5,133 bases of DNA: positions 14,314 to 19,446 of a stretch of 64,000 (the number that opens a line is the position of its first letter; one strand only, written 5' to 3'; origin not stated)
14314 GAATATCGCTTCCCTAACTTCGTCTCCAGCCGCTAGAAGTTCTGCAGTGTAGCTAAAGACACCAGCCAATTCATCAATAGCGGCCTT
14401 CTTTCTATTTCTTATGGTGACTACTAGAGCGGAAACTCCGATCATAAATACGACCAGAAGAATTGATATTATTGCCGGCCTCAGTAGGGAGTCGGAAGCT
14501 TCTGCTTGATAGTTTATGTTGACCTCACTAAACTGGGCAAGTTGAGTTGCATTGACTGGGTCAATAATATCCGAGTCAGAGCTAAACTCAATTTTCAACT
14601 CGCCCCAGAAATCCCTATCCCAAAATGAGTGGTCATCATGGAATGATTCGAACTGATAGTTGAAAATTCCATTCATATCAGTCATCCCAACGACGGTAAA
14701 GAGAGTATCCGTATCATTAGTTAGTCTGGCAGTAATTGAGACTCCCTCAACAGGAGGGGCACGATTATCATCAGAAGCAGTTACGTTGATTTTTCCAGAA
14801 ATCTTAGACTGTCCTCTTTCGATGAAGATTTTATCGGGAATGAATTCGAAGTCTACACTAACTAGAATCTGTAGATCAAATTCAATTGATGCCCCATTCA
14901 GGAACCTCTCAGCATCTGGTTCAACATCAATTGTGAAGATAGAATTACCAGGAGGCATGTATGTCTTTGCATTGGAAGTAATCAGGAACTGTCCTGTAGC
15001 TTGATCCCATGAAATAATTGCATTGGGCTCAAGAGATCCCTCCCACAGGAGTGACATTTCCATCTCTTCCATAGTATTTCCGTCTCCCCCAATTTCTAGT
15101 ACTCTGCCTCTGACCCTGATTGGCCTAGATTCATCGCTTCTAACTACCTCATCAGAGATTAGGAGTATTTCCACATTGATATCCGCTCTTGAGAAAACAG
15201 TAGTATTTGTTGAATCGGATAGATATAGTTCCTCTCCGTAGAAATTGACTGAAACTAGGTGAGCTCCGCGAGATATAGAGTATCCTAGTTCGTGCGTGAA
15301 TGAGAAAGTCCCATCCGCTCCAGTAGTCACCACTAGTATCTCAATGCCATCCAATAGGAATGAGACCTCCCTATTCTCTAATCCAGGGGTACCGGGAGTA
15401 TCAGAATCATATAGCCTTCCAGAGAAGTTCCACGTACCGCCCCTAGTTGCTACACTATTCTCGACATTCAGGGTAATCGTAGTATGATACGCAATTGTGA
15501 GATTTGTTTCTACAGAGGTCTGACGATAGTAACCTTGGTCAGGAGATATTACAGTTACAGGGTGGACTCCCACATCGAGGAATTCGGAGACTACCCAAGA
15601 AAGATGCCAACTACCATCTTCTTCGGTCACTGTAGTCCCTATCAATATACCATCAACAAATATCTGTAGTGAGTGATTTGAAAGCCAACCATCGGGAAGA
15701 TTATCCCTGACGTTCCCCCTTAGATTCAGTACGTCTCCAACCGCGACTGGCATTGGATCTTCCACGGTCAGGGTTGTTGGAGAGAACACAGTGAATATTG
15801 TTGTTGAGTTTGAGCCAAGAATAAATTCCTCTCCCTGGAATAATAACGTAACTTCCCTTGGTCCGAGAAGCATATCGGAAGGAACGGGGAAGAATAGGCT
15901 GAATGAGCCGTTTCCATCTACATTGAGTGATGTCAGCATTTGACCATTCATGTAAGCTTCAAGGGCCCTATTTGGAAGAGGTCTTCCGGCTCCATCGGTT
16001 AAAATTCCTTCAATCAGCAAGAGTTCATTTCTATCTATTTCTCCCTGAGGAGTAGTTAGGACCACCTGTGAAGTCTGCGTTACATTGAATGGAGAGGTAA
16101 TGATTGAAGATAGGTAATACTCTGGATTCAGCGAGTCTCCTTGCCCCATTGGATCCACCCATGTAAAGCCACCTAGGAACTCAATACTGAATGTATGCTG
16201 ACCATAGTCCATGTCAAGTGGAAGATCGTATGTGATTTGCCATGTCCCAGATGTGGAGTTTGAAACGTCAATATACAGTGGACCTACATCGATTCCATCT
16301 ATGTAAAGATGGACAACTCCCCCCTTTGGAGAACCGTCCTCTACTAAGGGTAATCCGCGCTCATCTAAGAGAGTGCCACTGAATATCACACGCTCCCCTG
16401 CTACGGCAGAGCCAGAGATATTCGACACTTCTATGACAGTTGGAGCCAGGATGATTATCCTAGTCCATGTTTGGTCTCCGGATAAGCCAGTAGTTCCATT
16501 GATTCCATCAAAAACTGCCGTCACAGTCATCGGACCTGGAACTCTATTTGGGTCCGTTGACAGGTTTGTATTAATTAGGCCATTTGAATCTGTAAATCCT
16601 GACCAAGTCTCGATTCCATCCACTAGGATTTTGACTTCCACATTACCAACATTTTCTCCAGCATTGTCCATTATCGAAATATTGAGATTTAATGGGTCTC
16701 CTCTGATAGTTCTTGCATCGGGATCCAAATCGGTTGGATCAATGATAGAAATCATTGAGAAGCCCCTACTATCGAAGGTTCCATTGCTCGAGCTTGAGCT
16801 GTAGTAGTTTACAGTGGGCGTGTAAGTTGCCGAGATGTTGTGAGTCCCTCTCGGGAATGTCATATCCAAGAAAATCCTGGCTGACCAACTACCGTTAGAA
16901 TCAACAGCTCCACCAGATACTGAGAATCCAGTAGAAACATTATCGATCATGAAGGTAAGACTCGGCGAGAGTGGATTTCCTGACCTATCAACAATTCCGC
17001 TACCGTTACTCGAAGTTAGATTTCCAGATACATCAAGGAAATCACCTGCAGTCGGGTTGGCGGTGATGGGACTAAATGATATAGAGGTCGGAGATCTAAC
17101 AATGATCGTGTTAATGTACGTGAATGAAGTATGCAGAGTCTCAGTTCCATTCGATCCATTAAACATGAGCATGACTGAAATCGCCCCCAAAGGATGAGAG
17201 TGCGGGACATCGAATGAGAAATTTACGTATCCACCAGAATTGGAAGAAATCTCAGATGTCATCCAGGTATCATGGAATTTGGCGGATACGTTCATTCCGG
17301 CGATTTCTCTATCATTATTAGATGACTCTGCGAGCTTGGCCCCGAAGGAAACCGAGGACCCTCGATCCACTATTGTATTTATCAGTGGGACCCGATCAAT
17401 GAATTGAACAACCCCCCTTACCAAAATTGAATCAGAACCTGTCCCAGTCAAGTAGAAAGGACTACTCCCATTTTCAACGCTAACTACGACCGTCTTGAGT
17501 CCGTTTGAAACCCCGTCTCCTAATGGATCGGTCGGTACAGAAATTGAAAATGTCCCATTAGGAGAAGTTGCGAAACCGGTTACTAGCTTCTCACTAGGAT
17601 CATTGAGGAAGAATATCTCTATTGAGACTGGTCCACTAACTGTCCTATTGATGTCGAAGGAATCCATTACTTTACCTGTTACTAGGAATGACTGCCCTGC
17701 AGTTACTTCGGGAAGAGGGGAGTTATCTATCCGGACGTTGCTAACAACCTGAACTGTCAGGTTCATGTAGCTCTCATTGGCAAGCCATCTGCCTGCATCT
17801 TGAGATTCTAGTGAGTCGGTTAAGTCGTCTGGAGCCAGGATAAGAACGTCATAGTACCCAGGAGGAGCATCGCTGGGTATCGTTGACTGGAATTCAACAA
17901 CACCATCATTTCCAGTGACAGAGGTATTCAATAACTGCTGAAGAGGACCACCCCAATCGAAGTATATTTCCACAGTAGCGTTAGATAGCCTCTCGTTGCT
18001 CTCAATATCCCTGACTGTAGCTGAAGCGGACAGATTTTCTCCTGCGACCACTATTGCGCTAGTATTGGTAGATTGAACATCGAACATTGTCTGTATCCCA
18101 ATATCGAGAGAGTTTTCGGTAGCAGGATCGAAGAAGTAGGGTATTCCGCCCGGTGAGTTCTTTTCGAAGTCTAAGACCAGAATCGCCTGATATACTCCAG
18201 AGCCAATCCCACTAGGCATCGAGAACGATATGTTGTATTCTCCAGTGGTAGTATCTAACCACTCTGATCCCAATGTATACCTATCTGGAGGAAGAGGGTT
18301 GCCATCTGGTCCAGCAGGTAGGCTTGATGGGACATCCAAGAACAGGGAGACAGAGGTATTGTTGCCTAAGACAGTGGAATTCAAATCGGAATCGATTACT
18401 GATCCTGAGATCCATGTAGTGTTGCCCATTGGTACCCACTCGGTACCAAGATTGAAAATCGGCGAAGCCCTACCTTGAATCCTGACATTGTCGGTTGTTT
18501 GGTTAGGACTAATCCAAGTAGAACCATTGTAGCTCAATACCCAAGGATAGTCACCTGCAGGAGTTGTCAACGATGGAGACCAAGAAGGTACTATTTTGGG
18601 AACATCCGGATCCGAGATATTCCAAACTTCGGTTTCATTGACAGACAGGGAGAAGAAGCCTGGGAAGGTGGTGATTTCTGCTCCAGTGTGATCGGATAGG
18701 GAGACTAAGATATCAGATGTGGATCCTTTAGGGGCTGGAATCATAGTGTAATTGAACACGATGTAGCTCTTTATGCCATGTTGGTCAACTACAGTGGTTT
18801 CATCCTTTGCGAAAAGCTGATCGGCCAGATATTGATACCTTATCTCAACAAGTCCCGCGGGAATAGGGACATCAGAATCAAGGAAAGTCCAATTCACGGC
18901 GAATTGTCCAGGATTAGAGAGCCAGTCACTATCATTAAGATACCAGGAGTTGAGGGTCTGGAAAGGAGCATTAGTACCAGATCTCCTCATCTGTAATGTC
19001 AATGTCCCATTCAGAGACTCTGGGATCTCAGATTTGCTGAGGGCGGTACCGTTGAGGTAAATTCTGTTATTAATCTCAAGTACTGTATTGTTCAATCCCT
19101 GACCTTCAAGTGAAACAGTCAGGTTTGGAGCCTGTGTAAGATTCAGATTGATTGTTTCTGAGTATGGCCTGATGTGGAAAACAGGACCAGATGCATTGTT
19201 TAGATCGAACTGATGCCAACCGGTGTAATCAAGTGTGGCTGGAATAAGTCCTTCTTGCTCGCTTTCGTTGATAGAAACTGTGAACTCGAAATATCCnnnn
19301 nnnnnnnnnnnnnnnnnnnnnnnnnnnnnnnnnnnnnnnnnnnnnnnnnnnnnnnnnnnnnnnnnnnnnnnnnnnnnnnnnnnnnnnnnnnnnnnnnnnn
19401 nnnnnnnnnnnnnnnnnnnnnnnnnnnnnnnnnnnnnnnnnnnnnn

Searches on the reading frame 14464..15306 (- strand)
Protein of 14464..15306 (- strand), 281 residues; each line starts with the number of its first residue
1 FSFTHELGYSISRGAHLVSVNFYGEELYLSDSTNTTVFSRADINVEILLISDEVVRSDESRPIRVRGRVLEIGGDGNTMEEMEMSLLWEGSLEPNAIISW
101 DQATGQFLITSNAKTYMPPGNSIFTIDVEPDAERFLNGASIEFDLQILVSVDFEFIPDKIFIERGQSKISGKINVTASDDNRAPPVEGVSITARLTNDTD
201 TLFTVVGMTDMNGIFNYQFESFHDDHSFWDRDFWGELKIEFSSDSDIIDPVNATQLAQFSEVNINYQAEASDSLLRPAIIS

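Call 30: search_protein_families(library=pfam, proteins=[window:14464-15306:-], max_evalue=1)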
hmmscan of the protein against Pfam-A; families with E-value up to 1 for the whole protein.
seq(281 aa): 1 family
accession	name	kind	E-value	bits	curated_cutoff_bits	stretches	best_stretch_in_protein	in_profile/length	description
PF02369.22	Big_1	-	0.019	15.5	34.9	1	173-221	21-68/93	Bacterial Ig-like domain (group 1)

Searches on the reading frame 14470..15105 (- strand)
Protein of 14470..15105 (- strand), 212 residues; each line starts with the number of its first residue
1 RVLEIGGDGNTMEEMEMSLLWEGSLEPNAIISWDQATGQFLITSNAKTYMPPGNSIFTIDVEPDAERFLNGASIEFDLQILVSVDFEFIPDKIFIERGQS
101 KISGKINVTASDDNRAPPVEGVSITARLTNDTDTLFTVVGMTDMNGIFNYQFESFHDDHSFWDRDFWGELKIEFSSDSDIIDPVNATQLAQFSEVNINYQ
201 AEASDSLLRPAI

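Call 87: search_protein_families(library=pfam, proteins=[window:14470-15105:-], max_evalue=0.1)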
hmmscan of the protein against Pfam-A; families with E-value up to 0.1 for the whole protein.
seq(212 aa): 1 family
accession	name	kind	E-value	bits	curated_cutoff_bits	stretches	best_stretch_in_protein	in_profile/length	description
PF02369.22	Big_1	-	0.012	16.1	34.9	1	106-154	21-68/93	Bacterial Ig-like domain (group 1)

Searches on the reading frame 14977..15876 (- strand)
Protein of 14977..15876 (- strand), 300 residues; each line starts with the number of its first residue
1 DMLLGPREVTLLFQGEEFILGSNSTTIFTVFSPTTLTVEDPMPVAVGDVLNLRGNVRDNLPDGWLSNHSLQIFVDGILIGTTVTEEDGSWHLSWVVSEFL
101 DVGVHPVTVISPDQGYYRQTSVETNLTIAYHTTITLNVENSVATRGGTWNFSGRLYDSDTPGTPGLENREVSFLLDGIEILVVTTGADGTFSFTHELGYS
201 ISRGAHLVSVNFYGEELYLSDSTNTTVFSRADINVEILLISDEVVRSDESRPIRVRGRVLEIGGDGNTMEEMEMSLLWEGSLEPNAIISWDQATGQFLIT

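Call 30: search_protein_families(library=pfam, proteins=[window:14977-15876:-], max_evalue=1)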
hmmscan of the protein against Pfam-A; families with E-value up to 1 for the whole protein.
seq(300 aa): 1 family
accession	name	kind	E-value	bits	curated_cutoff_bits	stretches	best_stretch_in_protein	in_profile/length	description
PF16640.11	Big_3_5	-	6.8e-09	36.6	35.5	2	39-128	3-87/88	Bacterial Ig-like domain (group 3)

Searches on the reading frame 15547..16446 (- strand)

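Call 30: search_protein_families(library=pfam, proteins=[window:15547-16446:-], max_evalue=1)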
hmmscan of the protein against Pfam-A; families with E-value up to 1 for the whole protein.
seq(300 aa): 3 families
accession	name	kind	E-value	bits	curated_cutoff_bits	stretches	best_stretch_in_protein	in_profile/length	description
PF00775.27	Dioxygenase_C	-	0.00034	20.6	27.3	1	123-164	10-51/182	Dioxygenase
PF13620.12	CarboxypepD_reg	-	0.038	14.8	32.3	0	145-185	2-43/82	Carboxypeptidase regulatory-like domain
PF19077.6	Big_13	-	0.11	13.4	27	0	44-89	40-82/102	Bacterial Ig-like domain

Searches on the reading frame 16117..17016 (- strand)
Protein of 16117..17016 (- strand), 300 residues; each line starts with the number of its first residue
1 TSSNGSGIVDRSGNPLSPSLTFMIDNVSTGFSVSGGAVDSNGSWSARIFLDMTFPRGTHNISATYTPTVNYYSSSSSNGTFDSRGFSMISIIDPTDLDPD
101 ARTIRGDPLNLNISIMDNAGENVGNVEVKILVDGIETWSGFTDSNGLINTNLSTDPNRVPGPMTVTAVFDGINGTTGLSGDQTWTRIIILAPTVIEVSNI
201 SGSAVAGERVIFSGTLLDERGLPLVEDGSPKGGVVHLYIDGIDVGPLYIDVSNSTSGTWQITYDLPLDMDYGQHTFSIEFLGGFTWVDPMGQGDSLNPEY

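Call 30: search_protein_families(library=pfam, proteins=[window:16117-17016:-], max_evalue=1)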
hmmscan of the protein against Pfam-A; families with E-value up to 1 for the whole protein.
seq(300 aa): 3 families
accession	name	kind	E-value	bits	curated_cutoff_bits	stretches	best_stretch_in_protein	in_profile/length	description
PF16640.11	Big_3_5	-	1.1e-10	42.3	35.5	2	17-80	28-84/88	Bacterial Ig-like domain (group 3)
PF17789.7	MG4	-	0.0085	16.7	24.7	1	106-158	13-66/95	Macroglobulin domain MG4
PF05688.17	BIg21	-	0.16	12.9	27.4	0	106-143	1-38/109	Bacterial Immunoglobulin-like 21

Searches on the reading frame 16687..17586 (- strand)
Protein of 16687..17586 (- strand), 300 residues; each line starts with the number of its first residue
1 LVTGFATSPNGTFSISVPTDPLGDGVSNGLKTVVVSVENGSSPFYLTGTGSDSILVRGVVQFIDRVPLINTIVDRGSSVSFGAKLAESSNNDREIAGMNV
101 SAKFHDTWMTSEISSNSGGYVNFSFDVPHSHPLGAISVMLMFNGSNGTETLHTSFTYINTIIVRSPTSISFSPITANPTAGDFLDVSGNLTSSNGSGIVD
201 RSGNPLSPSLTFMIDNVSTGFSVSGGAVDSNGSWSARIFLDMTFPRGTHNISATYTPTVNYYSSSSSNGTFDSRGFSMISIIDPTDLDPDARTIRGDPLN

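Call 30: search_protein_families(library=pfam, proteins=[window:16687-17586:-], max_evalue=1)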
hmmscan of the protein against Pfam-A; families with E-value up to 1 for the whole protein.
seq(300 aa): 3 families
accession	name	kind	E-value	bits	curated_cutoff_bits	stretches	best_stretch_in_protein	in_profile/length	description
PF16640.11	Big_3_5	-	1.5e-05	25.9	35.5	1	177-270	7-84/88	Bacterial Ig-like domain (group 3)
PF01835.25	MG2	-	0.22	12.3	32.8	0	110-149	50-88/96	MG2 domain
PF04964.19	Flp_Fap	-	0.32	11.3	32.2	1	134-160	18-44/46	Flp/Fap pilin component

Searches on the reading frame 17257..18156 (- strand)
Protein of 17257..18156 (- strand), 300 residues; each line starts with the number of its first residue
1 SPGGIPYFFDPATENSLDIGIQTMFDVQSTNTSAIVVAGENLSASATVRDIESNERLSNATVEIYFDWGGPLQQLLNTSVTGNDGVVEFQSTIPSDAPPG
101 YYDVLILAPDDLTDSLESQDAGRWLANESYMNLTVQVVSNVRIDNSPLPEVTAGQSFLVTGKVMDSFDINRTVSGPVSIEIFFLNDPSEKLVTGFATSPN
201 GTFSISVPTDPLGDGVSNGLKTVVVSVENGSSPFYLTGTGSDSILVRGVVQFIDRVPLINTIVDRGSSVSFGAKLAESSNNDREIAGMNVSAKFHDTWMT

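Call 30: search_protein_families(library=pfam, proteins=[window:17257-18156:-], max_evalue=1)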
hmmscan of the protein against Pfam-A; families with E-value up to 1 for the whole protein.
seq(300 aa): 2 families
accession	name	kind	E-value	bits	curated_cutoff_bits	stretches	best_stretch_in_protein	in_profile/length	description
PF01835.25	MG2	-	0.0029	18.4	32.8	1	38-106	13-80/96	MG2 domain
PF15418.12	DUF4625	-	0.038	14.7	27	0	87-110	93-116/131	Domain of unknown function (DUF4625)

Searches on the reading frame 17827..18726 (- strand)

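Call 30: search_protein_families(library=pfam, proteins=[window:17827-18726:-], max_evalue=1)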
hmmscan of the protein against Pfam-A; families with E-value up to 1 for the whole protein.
seq(300 aa): 2 families
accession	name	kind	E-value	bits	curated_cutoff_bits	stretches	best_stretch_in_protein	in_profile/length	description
PF01835.25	MG2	-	0.0013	19.4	32.8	1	228-295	13-79/96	MG2 domain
PF15418.12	DUF4625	-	0.028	15.1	27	0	277-300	93-116/131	Domain of unknown function (DUF4625)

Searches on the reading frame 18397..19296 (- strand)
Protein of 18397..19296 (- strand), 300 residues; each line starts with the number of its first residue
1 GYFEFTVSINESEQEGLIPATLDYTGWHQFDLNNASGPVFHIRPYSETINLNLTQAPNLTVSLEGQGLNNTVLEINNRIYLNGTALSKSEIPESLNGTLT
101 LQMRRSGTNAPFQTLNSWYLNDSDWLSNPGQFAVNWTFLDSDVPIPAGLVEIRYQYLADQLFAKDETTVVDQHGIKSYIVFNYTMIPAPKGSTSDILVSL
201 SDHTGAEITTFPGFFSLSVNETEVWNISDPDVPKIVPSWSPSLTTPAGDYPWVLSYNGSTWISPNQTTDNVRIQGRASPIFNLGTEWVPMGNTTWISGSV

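Call 30: search_protein_families(library=pfam, proteins=[window:18397-19296:-], max_evalue=1)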
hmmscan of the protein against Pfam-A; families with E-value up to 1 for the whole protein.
seq(300 aa): 1 family
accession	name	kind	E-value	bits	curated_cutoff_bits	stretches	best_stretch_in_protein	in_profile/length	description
PF11526.13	Pfc11_Clp1_ID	-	0.59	9.9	24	0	117-125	16-24/43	Pcf11, Clp1-interaction domain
